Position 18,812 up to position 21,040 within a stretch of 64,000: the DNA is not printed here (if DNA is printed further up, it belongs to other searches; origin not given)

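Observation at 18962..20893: Surface lipoprotein carrying the GT80 (Pasteurella PmST1-type) sialyltransferase motif set in a Gram-positive anaerobe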

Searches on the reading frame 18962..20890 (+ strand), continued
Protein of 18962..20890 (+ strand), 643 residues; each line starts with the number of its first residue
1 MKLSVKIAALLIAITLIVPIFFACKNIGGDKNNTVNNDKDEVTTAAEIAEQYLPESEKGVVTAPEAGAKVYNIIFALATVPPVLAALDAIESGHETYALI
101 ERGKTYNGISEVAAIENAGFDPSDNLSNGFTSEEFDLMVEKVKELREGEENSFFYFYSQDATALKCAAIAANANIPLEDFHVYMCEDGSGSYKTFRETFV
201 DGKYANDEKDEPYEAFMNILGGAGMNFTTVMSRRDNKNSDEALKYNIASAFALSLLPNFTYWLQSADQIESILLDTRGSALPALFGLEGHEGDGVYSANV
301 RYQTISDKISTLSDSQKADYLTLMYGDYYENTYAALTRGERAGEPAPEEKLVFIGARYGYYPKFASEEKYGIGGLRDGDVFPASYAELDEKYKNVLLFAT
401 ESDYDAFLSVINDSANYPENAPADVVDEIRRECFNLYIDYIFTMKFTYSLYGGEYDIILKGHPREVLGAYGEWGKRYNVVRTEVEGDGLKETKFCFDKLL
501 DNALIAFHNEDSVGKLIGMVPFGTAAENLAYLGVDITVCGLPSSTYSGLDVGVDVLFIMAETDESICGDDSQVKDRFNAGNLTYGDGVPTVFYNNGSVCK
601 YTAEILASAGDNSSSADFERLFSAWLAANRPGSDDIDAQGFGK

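Call 43: search_protein_families(library=pfam, proteins=[L044:334-1437:-, L044:1467-2219:-, L044:2219-3262:-, L044:3267-4400:-, L044:4396-5463:-, L044:7813-9357:+, L044:9428-11215:-, L040:2709-3815:+, L040:7741-8823:+, L040:10013-13705:+], max_evalue=0.0001)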
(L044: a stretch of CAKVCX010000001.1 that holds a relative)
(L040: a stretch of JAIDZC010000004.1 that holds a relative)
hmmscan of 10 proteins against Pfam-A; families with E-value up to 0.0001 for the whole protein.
L044:334-1437:- (367 aa): 1 family
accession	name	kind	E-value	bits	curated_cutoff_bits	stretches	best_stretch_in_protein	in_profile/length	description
PF14897.12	EpsG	-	3.2e-46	158.4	30.1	1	44-361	2-325/326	EpsG family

L044:1467-2219:- (250 aa): 3 families
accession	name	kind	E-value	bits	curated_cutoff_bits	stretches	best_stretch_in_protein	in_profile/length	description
PF04488.21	Gly_transf_sug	-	6.1e-14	52.9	23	1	17-100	1-90/93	Glycosyltransferase sugar-binding region containing DXD motif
PF12919.13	TcdA_TcdB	-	5.1e-09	36.3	23.6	0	4-43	1-39/382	TcdA/TcdB catalytic glycosyltransferase domain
PF05704.18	Caps_synth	-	8.4e-07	29.1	24.5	1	4-100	48-147/278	Capsular polysaccharide synthesis protein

L044:2219-3262:- (347 aa): 3 families
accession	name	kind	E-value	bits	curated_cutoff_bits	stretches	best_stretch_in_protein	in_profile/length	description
PF00534.26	Glycos_transf_1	-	3.9e-25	88.8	26.4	1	176-316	12-156/172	Glycosyl transferases group 1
PF13692.12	Glyco_trans_1_4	-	4.3e-21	76.1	27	1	181-315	3-139/142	Glycosyl transferases group 1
PF20706.3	GT4-conflict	-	1.1e-05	25.1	26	1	161-283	180-312/385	Family 4 Glycosyltransferase in conflict systems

L044:3267-4400:- (377 aa): 5 families
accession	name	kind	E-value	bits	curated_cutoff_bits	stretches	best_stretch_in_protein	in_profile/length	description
PF00534.26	Glycos_transf_1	-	8e-33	113.8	26.4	1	188-355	3-172/172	Glycosyl transferases group 1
PF13692.12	Glyco_trans_1_4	-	3.9e-23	82.7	27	1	201-341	2-142/142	Glycosyl transferases group 1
PF13439.12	Glyco_transf_4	-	4e-14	53.4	28.5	1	14-172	1-163/170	Glycosyltransferase Family 4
PF13579.12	Glyco_trans_4_4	-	1e-09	39.4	29.7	1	15-173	1-157/158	Glycosyl transferase 4-like domain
PF13477.12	Glyco_trans_4_2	-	2.7e-05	24.8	23.4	1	19-151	11-139/139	Glycosyl transferase 4-like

L044:4396-5463:- (355 aa): 3 families
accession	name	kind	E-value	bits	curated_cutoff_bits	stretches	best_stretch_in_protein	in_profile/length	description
PF00483.29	NTP_transferase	-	3.2e-36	125.6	21.2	1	3-279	2-237/245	Nucleotidyl transferase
PF22640.1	ManC_GMP_beta-helix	-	5.3e-10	39.5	27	1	297-348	5-54/55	MannoseP isomerase/GMP-like beta-helix domain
PF12804.13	NTP_transf_3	-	4.7e-05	24.1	27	1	3-65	1-56/160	MobA-like NTP transferase domain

L044:7813-9357:+ (515 aa): 2 families
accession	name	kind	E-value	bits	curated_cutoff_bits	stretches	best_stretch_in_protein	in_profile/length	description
PF01943.22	Polysacc_synt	-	7.5e-29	101.4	28.2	1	11-297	2-271/274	Polysaccharide biosynthesis protein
PF03023.19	MurJ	-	4.8e-08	32.5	27.4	1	85-460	70-433/451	Lipid II flippase MurJ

L044:9428-11215:- (595 aa): 1 family
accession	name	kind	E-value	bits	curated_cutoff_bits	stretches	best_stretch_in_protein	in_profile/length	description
PF07944.18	Beta-AFase-like_GH127_cat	-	1e-26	94.3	24.9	1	39-339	41-330/376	Beta-L-arabinofuranosidase, GH127 catalytic domain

L040:2709-3815:+ (369 aa): 6 families
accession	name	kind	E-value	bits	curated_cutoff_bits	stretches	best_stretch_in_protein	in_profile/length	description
PF03275.19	GLF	-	2.1e-83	279.5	26.3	1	151-352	1-203/203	UDP-galactopyranose mutase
PF13450.12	NAD_binding_8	-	1.3e-24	86.7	21.9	1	10-76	1-68/68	NAD(P)-binding Rossmann-like domain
PF01593.30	Amino_oxidase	-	2.7e-12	47.2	19.8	1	19-145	5-142/443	Flavin containing amine oxidoreductase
PF01266.30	DAO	-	5.9e-07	29.8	27.9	1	7-42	1-37/353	FAD dependent oxidoreductase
PF12831.13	FAD_oxidored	-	8.1e-06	25.8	27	1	7-111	1-97/416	FAD dependent oxidoreductase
PF00890.30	FAD_binding_2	-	3e-05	23.9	20.4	1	7-44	1-38/414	FAD binding domain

L040:7741-8823:+ (361 aa): 1 family
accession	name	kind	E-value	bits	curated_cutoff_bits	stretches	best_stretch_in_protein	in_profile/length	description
PF01757.29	Acyl_transf_3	-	9.2e-30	104.2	31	1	27-339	3-318/326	Acyltransferase domain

L040:10013-13705:+ (1231 aa): 2 families
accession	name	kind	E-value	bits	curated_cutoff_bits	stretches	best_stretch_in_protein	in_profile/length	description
PF02415.23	Chlam_PMP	-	1.1e-23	81.1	20.6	0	307-321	3-17/19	Chlamydia polymorphic membrane protein (Chlamydia_PMP) repeat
PF13229.12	Beta_helix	-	8.9e-10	38.9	25.9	2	405-573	2-147/158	Right handed beta helix region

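Call 46: find_encoding_contigs(protein=P0096, flank=10000, max_places=3)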
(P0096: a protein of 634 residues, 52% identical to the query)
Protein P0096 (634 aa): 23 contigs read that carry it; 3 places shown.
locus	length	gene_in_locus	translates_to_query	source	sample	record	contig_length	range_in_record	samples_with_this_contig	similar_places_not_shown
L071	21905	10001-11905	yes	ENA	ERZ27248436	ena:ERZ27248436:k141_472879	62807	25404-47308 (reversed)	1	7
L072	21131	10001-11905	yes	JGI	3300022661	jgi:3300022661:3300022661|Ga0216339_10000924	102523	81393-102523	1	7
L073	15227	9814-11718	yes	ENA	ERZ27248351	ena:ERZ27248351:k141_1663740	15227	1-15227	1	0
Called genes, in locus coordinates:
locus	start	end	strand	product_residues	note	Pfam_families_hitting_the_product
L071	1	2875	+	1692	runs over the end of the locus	PF02368:Big_2, PF26918:Ig_Eae (weak)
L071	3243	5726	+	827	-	PF02837:Glyco_hydro_2_N (weak), PF22666:Glyco_hydro_2_N2, PF00703:Glyco_hydro_2 (weak), PF02836:Glyco_hydro_2_C, PF17753:Ig_mannosidase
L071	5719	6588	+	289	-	PF00702:Hydrolase, PF13419:HAD_2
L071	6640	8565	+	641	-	PF05592:Bac_rhamnosid (weak), PF17389:Bac_rhamnosid6H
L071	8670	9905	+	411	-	PF01546:Peptidase_M20, PF07687:M20_dimer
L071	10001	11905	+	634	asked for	-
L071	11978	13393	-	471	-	PF00999:Na_H_Exchanger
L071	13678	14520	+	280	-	PF10418:DHODB_Fe-S_bind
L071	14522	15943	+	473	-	PF14691:Fer4_20, PF02826:2-Hacid_dh_C (faint), PF01262:AlaDh_PNT_C (faint), PF01266:DAO (weak), PF07992:Pyr_redox_2, PF13450:NAD_binding_8, PF13738:Pyr_redox_3 (weak), PF00070:Pyr_redox (weak)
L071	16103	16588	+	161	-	-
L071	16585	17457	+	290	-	-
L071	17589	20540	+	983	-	PF09586:YfhO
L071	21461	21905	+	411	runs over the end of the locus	PF01408:GFO_IDH_MocA, PF02894:GFO_IDH_MocA_C, PF22725:GFO_IDH_MocA_C3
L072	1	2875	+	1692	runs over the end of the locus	PF02368:Big_2, PF26918:Ig_Eae (weak)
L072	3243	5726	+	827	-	PF02837:Glyco_hydro_2_N (weak), PF22666:Glyco_hydro_2_N2, PF00703:Glyco_hydro_2 (weak), PF02836:Glyco_hydro_2_C, PF17753:Ig_mannosidase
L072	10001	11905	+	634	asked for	-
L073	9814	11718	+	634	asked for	-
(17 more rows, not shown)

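Call 47: find_encoding_contigs(protein=P0197, flank=10000, max_places=3)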
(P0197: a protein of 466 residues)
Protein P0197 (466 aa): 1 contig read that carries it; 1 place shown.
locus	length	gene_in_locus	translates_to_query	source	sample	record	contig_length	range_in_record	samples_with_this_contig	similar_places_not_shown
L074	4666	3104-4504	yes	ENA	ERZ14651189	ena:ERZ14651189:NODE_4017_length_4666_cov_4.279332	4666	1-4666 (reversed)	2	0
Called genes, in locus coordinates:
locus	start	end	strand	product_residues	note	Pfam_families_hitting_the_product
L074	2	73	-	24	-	?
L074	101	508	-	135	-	PF01575:MaoC_dehydratas, PF13452:FAS1_DH_region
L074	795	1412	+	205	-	PF00440:TetR_N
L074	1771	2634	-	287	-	PF04439:Adenyl_transf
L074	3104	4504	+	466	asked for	-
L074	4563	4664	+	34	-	?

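Call 59: find_encoding_contigs(protein=P0211, flank=10000, max_places=2)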
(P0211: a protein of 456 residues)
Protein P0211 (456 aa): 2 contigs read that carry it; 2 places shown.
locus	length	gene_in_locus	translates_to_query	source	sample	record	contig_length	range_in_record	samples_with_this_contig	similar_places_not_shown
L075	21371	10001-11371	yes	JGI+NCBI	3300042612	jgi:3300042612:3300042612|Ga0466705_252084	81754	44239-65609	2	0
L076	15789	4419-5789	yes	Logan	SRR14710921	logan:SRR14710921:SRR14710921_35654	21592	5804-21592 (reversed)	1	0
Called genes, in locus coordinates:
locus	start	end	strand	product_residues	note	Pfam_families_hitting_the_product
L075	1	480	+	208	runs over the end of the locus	-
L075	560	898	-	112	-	PF04060:FeS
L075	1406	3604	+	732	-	PF02368:Big_2, PF26182:Ig_NUP210_5th (faint)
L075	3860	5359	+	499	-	PF13231:PMT_2 (weak)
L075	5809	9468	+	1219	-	PF06165:GH94_b-supersand (faint)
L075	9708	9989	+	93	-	-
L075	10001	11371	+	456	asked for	PF11477:PM0188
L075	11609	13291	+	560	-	PF03485:Arg_tRNA_synt_N, PF00750:tRNA-synt_1d, PF05746:DALR_1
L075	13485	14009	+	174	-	-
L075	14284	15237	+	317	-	PF01936:NYN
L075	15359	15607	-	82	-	-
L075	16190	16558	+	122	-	PF00903:Glyoxalase, PF13669:Glyoxalase_4 (faint)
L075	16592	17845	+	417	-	PF01018:GTP1_OBG, PF01926:MMR_HSR1, PF02421:FeoB_N, PF09269:DUF1967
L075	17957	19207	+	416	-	PF01467:CTP_transf_like, PF01966:HD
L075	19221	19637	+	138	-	PF02410:RsfS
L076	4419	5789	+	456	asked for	PF11477:PM0188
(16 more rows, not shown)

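Call 60: find_encoding_contigs(protein=P0231, flank=10000, max_places=2)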
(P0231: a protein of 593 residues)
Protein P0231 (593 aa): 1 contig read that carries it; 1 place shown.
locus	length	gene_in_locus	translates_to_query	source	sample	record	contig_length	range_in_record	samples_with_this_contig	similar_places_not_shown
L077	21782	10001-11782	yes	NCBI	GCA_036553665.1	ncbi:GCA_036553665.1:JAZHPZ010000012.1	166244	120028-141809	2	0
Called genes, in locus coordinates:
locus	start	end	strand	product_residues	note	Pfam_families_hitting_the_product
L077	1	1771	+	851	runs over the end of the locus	PF01136:Peptidase_U32, PF12392:DUF3656, PF01136:Peptidase_U32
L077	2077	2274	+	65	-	-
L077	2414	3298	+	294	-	PF00483:NTP_transferase, PF12804:NTP_transf_3 (weak)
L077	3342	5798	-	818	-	PF04932:Wzy_C, PF11846:Wzy_C_2 (weak)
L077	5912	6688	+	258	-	PF01061:ABC2_membrane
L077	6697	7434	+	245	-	PF00005:ABC_tran, PF13304:AAA_21 (faint)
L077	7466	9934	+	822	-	PF04464:Glyphos_transf, PF00534:Glycos_transf_1, PF13692:Glyco_trans_1_4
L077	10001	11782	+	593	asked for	PF07388:A-2_8-polyST (weak), PF00395:SLH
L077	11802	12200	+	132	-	PF01467:CTP_transf_like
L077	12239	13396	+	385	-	PF04464:Glyphos_transf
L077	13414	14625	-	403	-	PF04464:Glyphos_transf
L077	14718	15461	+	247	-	PF00483:NTP_transferase, PF12804:NTP_transf_3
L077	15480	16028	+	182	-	PF00908:dTDP_sugar_isom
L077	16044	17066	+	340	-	PF01073:3Beta_HSD, PF01370:Epimerase, PF02719:Polysacc_synt_2, PF04321:RmlD_sub_bind, PF07993:NAD_binding_4, PF13460:NAD_binding_10, PF16363:GDP_Man_Dehyd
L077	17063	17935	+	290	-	PF01073:3Beta_HSD (weak), PF01370:Epimerase, PF04321:RmlD_sub_bind, PF02719:Polysacc_synt_2, PF16363:GDP_Man_Dehyd, PF07993:NAD_binding_4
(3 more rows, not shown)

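Call 61: find_encoding_contigs(protein=P0214, flank=10000, max_places=2)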
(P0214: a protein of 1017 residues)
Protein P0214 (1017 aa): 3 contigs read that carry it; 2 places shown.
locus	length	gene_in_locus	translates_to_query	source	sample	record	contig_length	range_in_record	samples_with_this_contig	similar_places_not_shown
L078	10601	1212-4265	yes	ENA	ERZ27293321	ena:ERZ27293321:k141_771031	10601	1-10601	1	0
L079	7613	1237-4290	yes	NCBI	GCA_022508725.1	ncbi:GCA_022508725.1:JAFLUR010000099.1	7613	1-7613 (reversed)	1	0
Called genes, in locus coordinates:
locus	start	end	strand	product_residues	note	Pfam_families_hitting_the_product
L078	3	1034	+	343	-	?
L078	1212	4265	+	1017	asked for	PF24810:RBD_LARS1 (faint), PF11477:PM0188 (faint)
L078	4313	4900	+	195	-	PF00881:Nitroreductase, PF14512:TM1586_NiRdase (weak)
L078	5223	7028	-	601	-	PF05569:Peptidase_M56, PF07833:Cu_amine_oxidN1 (faint)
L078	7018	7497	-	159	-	PF03965:Penicillinase_R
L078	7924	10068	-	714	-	PF06480:FtsH_ext, PF13191:AAA_16 (faint), PF00004:AAA, PF17862:AAA_lid_3, PF01434:Peptidase_M41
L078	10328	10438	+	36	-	-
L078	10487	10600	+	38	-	?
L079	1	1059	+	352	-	PF02812:ELFV_dehydrog_N, PF00208:ELFV_dehydrog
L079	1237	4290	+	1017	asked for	PF24810:RBD_LARS1 (faint), PF11477:PM0188 (faint)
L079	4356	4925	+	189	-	PF00881:Nitroreductase, PF14512:TM1586_NiRdase (weak)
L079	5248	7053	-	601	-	PF05569:Peptidase_M56, PF07833:Cu_amine_oxidN1 (faint)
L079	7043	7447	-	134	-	PF03965:Penicillinase_R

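Call 73: search_protein_families(library=pfam, proteins=[L045:4219-5610:-, L045:1523-2686:-, L067:7745-8764:+, L067:4861-5655:+, L063:8177-9175:+, L063:9203-11041:+, L047:8071-9582:+, L048:4200-5777:+, L048:7845-9377:+, L069:4690-5688:-], max_evalue=0.0001)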
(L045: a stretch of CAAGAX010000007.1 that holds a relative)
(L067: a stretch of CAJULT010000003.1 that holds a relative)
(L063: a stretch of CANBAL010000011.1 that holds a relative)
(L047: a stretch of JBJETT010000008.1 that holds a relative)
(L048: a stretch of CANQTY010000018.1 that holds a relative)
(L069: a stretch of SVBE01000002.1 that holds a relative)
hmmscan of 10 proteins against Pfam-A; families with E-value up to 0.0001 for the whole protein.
L045:4219-5610:- (463 aa): 1 family
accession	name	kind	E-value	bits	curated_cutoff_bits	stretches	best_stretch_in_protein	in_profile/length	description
PF04932.20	Wzy_C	-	1.5e-13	51.3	31.7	1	250-391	3-148/149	O-Antigen ligase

L045:1523-2686:- (387 aa): 0 families

L067:7745-8764:+ (340 aa): 0 families

L067:4861-5655:+ (265 aa): 1 family
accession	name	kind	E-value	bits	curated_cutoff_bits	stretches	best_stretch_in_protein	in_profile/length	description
PF24585.1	YunG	-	2.3e-13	50.7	27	1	152-238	11-96/116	YunG protein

L063:8177-9175:+ (333 aa): 0 families

L063:9203-11041:+ (613 aa): 6 families
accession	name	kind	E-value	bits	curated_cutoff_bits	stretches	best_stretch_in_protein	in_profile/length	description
PF00009.33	GTP_EFTU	-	9.2e-55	185.6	26.5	1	18-195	2-187/188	Elongation factor Tu GTP binding domain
PF06421.17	LepA_C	-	1.6e-50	170.1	29.7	1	502-608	1-107/107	GTP-binding protein LepA C-terminus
PF00679.30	EFG_C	-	5.5e-21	74.8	27.9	1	413-499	2-87/89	Elongation factor G C-terminus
PF03144.31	GTP_EFTU_D2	-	2.3e-13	50.8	30.3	1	219-289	1-73/73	Elongation factor Tu domain 2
PF22042.2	EF-G_D2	-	6.3e-05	23.5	27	0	205-255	2-50/84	Elongation factor G domain 2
PF14492.12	EFG_III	-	6.3e-05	23.4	27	0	306-379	3-73/75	Elongation Factor G, domain III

L047:8071-9582:+ (504 aa): 1 family
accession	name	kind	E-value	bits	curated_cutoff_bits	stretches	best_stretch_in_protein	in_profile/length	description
PF23750.1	RsgI_M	-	1.4e-18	68.2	25.3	1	64-172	2-111/133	Anti-sigma factor RsgI-like central domain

L048:4200-5777:+ (526 aa): 7 families
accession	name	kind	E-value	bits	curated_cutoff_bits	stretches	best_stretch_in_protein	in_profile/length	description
PF01593.30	Amino_oxidase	-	9.3e-20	71.8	19.8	1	13-425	2-364/443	Flavin containing amine oxidoreductase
PF13450.12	NAD_binding_8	-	3.5e-11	43.6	21.9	1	7-74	1-67/68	NAD(P)-binding Rossmann-like domain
PF12831.13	FAD_oxidored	-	7.9e-08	32.4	27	0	5-76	2-65/416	FAD dependent oxidoreductase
PF01266.30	DAO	-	2.1e-07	31.2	27.9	0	4-46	1-41/353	FAD dependent oxidoreductase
PF01946.23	Thi4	-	3e-05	23.8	26.2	1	3-42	18-55/235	Thi4 family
PF00890.30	FAD_binding_2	-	7.6e-05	22.5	20.4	0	5-26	2-23/414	FAD binding domain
PF07992.20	Pyr_redox_2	-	8e-05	22.6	26.1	0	3-25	1-23/291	Pyridine nucleotide-disulphide oxidoreductase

L048:7845-9377:+ (511 aa): 2 families
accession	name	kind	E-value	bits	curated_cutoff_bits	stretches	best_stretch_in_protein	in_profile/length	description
PF13231.12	PMT_2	-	5.2e-12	46.7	26.1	1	178-316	26-160/160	Dolichyl-phosphate-mannose-protein mannosyltransferase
PF02366.24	PMT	-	2.5e-06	27.7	22.7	1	178-310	87-224/245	Dolichyl-phosphate-mannose-protein mannosyltransferase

L069:4690-5688:- (332 aa): 1 family
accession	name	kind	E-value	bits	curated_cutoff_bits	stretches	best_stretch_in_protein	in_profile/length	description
PF01263.26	Aldose_epim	-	5.6e-47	161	27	1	14-304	3-270/299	Aldose 1-epimerase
